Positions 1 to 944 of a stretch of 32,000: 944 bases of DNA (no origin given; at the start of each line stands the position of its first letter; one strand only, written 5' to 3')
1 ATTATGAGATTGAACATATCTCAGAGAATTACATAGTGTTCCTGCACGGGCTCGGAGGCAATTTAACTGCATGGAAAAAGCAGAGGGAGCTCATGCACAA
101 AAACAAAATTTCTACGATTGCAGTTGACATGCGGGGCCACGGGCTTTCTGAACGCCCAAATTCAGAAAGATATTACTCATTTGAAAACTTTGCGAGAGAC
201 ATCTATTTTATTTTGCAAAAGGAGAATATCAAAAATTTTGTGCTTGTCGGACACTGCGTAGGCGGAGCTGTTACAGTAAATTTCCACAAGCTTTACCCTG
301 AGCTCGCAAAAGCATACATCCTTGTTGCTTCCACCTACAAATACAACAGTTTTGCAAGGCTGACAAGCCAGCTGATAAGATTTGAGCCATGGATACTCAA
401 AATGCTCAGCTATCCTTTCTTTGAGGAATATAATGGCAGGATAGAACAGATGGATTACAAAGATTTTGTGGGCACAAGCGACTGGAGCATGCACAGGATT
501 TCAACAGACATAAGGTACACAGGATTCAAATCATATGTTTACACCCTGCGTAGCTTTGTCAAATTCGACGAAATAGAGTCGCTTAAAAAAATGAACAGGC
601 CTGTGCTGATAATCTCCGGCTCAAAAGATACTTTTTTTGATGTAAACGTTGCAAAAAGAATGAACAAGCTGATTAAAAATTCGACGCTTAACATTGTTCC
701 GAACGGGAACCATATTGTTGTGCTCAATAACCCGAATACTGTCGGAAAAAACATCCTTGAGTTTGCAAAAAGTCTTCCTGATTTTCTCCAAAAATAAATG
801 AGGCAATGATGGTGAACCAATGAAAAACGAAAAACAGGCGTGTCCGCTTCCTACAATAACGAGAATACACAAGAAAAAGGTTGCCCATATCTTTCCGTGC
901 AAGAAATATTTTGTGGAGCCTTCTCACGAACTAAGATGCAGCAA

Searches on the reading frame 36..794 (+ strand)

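Call 25: search_protein_families(library=pfam, proteins=[window:36-794:+], max_evalue=0.01)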
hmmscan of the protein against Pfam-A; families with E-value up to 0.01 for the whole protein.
window:36-794:+ (253 aa): 9 families
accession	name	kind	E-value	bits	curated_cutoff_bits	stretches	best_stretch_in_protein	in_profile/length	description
PF00561.26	Abhydrolase_1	-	8.5e-29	101.4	25.8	1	2-233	5-245/245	alpha/beta hydrolase fold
PF12146.15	Hydrolase_4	-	5.9e-18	65.5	27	1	2-228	9-234/239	Serine aminopeptidase, S33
PF12697.13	Abhydrolase_6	-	1.9e-13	52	26.3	1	2-233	3-211/217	Alpha/beta hydrolase family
PF12695.13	Abhydrolase_5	-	2.8e-07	30.9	27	0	59-107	50-97/164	Alpha/beta hydrolase family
PF03096.20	Ndr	-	2.3e-05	23.7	23.3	1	21-243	54-275/283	Ndr family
PF10142.15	PhoPQ_related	-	2.4e-05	23.7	20.3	1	178-246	252-319/367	PhoPQ-activated pathogenicity-related protein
PF01738.24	DLH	-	0.00013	22.1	21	0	179-217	135-173/217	Dienelactone hydrolase family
PF20408.4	Abhydrolase_11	-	0.00046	20.4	27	1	180-227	120-166/193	Alpha/beta hydrolase domain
PF00326.27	Peptidase_S9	-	0.0034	17.3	22.6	0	145-244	96-206/213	Prolyl oligopeptidase family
